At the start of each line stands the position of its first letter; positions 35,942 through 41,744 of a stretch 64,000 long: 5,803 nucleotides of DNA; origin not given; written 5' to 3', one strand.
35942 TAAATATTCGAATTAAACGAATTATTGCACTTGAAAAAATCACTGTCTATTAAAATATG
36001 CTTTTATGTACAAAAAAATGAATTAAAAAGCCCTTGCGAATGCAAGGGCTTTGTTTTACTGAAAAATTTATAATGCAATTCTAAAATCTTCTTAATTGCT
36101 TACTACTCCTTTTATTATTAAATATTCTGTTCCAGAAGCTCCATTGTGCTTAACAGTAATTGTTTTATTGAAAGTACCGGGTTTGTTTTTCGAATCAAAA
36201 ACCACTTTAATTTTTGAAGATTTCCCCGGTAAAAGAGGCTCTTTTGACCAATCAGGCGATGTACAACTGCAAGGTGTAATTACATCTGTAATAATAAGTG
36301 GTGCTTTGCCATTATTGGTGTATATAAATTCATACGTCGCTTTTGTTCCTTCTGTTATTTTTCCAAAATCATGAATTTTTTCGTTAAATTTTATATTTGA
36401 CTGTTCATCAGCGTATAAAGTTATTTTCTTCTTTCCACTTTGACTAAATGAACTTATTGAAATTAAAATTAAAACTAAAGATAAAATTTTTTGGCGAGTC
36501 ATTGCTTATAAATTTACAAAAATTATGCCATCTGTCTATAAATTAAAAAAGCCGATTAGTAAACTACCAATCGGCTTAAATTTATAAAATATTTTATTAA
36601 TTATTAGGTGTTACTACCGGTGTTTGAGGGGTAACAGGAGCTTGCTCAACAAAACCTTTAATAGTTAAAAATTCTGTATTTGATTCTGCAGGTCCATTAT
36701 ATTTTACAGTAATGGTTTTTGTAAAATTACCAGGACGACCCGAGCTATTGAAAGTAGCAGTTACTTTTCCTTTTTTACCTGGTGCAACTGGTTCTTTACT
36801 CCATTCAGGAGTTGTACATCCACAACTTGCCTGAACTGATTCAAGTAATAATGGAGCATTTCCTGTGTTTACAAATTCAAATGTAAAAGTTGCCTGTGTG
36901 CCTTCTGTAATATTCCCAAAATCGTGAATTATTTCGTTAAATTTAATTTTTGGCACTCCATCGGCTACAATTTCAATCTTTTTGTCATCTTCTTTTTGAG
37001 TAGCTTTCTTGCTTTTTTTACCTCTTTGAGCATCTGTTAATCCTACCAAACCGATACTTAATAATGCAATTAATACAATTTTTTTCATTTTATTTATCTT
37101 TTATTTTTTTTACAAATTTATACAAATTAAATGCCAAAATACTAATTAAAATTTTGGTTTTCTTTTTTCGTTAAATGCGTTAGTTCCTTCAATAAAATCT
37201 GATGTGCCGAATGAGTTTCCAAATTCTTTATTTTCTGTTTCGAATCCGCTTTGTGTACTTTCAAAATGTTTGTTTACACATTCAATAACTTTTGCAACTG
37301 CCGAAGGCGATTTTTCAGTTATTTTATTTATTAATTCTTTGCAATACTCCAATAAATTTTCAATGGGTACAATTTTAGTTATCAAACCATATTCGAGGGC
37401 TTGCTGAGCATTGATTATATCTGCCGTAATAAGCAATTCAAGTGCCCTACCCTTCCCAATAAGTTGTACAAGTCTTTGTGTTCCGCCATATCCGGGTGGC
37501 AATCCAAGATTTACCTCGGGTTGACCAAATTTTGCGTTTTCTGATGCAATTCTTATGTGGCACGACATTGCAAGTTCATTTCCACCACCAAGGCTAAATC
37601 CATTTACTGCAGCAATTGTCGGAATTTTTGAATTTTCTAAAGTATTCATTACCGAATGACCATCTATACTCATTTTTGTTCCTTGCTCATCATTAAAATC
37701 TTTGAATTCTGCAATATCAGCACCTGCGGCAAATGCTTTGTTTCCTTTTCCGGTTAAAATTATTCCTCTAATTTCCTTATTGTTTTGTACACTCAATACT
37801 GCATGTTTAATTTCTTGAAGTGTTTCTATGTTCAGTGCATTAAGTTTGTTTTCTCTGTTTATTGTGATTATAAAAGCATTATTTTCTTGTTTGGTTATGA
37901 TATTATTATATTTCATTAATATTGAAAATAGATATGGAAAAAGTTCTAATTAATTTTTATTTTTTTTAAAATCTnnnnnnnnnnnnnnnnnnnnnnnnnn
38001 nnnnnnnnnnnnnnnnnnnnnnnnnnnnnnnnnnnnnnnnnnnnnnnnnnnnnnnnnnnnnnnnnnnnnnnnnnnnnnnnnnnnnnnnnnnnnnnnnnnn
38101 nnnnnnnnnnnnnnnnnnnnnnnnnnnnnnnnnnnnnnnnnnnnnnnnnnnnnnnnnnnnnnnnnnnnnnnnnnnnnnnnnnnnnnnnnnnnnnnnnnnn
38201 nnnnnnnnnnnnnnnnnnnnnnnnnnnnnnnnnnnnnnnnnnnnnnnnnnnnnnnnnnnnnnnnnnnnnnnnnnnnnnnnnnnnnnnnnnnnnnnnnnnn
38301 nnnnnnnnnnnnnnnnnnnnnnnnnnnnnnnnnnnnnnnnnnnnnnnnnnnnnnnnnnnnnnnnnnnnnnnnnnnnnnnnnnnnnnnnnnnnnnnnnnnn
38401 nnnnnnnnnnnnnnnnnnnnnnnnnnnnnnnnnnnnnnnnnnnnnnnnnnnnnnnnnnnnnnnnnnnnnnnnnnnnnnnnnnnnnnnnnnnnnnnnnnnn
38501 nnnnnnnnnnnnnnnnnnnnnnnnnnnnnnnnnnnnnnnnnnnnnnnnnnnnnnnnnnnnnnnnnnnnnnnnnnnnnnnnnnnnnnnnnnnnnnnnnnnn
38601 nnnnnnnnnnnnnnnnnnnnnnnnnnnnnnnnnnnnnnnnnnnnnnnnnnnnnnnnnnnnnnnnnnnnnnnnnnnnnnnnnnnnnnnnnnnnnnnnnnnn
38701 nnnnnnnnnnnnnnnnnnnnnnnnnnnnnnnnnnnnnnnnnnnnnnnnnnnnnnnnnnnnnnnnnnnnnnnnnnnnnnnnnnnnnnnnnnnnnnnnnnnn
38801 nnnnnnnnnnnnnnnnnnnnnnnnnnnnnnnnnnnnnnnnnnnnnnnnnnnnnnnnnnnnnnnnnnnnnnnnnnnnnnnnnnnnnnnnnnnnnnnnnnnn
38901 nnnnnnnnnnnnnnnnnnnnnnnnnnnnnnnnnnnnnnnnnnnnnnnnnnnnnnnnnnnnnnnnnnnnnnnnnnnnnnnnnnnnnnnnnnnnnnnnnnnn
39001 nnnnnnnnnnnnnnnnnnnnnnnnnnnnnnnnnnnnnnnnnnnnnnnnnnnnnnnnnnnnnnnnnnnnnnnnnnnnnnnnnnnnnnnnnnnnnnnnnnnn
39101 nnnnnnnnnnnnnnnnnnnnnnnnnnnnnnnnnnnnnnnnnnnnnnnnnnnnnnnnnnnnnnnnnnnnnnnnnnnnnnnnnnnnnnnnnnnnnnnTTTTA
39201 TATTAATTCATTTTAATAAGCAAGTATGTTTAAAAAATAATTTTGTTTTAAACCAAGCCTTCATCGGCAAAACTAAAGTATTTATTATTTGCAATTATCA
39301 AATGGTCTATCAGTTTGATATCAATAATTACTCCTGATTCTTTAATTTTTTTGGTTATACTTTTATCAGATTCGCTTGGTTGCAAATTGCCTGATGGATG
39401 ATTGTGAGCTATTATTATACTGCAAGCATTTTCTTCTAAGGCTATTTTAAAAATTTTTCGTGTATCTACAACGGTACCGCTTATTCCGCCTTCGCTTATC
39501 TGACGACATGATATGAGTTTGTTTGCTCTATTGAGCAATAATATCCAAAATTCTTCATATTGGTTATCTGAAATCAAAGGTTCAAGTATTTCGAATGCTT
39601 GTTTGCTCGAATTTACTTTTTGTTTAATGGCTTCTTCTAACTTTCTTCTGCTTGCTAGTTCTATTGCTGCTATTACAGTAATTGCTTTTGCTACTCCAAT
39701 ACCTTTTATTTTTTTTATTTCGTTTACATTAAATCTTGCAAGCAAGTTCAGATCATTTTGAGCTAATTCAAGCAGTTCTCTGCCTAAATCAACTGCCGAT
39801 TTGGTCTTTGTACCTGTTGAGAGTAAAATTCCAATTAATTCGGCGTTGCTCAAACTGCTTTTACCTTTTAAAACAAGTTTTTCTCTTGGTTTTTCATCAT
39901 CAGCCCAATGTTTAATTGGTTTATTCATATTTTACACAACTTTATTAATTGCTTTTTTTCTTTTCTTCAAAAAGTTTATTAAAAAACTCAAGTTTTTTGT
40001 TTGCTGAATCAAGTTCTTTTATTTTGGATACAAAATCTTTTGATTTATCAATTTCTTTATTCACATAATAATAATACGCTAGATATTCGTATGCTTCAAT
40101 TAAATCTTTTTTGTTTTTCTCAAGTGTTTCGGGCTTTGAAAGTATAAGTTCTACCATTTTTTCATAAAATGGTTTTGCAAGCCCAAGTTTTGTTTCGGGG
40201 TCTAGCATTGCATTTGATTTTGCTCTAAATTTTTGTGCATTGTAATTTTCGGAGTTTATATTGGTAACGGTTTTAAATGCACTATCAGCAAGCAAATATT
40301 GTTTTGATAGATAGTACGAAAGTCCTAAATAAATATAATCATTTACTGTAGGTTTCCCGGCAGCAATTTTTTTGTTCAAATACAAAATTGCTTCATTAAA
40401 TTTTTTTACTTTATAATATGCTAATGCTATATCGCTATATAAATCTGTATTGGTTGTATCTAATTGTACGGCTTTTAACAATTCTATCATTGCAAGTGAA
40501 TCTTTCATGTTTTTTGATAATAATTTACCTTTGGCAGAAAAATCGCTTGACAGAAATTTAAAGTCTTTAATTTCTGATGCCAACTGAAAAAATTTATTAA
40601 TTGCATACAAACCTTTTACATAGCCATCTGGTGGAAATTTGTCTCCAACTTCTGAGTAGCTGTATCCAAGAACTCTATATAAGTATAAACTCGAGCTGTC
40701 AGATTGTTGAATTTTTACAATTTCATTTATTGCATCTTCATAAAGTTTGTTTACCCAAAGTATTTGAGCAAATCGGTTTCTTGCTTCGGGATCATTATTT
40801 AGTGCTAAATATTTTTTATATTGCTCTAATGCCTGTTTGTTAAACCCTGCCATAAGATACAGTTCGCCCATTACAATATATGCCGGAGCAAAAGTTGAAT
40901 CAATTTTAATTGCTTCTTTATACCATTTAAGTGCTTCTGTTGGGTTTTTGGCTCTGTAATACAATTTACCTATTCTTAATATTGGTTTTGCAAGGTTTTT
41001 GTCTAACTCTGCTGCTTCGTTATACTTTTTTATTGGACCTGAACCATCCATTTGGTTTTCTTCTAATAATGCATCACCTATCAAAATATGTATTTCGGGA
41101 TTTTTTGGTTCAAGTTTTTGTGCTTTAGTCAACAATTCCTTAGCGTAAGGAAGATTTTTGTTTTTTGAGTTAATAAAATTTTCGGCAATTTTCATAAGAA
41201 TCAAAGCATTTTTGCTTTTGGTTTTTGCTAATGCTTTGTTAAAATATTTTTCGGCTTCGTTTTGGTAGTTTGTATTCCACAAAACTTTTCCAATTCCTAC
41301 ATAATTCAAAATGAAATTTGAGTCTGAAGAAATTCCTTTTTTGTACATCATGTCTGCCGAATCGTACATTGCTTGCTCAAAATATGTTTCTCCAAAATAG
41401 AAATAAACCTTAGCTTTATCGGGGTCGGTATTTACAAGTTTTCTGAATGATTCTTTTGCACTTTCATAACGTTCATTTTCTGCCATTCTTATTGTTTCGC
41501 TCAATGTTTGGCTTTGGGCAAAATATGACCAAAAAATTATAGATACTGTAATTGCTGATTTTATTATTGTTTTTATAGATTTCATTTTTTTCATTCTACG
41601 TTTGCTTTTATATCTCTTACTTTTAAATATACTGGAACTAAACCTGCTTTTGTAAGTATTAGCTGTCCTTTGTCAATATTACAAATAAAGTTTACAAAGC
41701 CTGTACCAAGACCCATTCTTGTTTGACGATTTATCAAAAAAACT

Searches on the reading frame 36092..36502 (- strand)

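Call 9: search_protein_families(library=pfam, proteins=[window:36092-36502:-])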
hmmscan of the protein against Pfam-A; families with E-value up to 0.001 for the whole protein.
window:36092-36502:- (136 aa): 2 families
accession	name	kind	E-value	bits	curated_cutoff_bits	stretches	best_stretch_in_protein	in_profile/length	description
PF07610.17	DUF1573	-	3e-35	120.6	26.1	1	37-134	1-98/98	Protein of unknown function (DUF1573)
PF22544.2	HYDIN_VesB_CFA65-like_Ig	-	9.2e-21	74.4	25.5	1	37-132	3-99/100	HYDIN/CFA65/VesB-like, Ig-like domain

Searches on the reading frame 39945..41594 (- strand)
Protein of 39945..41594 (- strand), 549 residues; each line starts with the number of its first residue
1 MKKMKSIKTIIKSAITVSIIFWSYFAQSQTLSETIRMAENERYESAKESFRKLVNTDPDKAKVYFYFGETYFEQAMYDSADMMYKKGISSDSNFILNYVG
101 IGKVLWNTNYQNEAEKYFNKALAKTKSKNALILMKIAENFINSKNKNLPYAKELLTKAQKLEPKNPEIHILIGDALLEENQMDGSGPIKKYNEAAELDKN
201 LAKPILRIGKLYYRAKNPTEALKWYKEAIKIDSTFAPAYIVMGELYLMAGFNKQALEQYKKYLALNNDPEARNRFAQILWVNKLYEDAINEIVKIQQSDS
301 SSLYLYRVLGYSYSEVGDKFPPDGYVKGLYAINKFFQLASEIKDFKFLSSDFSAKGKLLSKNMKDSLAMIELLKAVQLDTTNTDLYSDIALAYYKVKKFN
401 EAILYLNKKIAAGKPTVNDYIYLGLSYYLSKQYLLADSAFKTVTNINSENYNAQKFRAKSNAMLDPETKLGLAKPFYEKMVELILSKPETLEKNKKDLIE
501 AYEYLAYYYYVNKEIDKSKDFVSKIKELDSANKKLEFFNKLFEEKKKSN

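Call 11: search_protein_families(library=pfam, proteins=[window:39945-41594:-])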
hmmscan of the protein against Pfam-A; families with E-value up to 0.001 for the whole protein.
window:39945-41594:- (549 aa): 15 families
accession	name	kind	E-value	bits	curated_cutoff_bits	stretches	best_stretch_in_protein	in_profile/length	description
PF07719.23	TPR_2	-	4.8e-21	73.5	27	1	207-233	6-32/34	Tetratricopeptide repeat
PF14559.12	TPR_19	-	5.6e-19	68.7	25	0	151-183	10-42/68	Tetratricopeptide repeat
PF13414.12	TPR_11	-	2.8e-17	62.6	26.8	1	219-250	11-42/42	TPR repeat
PF13424.12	TPR_12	-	2.6e-14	53.6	30.1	1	207-265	8-74/77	Tetratricopeptide repeat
PF13432.12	TPR_16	-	3.6e-14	53.3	32.7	0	242-292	3-53/65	Tetratricopeptide repeat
PF13428.12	TPR_14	-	9.8e-13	47.9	23.5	0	238-278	3-44/44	Tetratricopeptide repeat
PF13431.12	TPR_17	-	1.3e-11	44.3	24.4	0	225-250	2-27/34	Tetratricopeptide repeat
PF12895.13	ANAPC3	-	1e-10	42.2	27.2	0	398-458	4-63/82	Anaphase-promoting complex, cyclosome, subunit 3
PF00515.34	TPR_1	-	2.1e-10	40.4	27.8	1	207-235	6-34/34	Tetratricopeptide repeat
PF13181.12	TPR_8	-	4.7e-10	39.3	25.7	0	206-233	5-32/34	Tetratricopeptide repeat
PF25062.1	ARM_TT21_N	-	7.5e-07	29.5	40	1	146-250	114-216/222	Tetratricopeptide repeat protein 21 N-terminal ARM repeat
PF23914.1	TPR_CcmH_CycH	-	9.8e-07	29.2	42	0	101-182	56-137/158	Cytochrome c-type biogenesis protein H TPR domain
PF24575.1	TPR_Slam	-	1.5e-05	25.8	35.2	0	32-80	52-100/104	Surface lipoprotein assembly modifier, N-terminal TPR repeats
PF13374.12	TPR_10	-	6.2e-05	23.3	27.5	0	208-231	8-31/42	Tetratricopeptide repeat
PF25060.1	ARM_TT21_2nd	-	7.3e-05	22.8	27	0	152-259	4-113/270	Tetratricopeptide repeat protein 21 second ARM domain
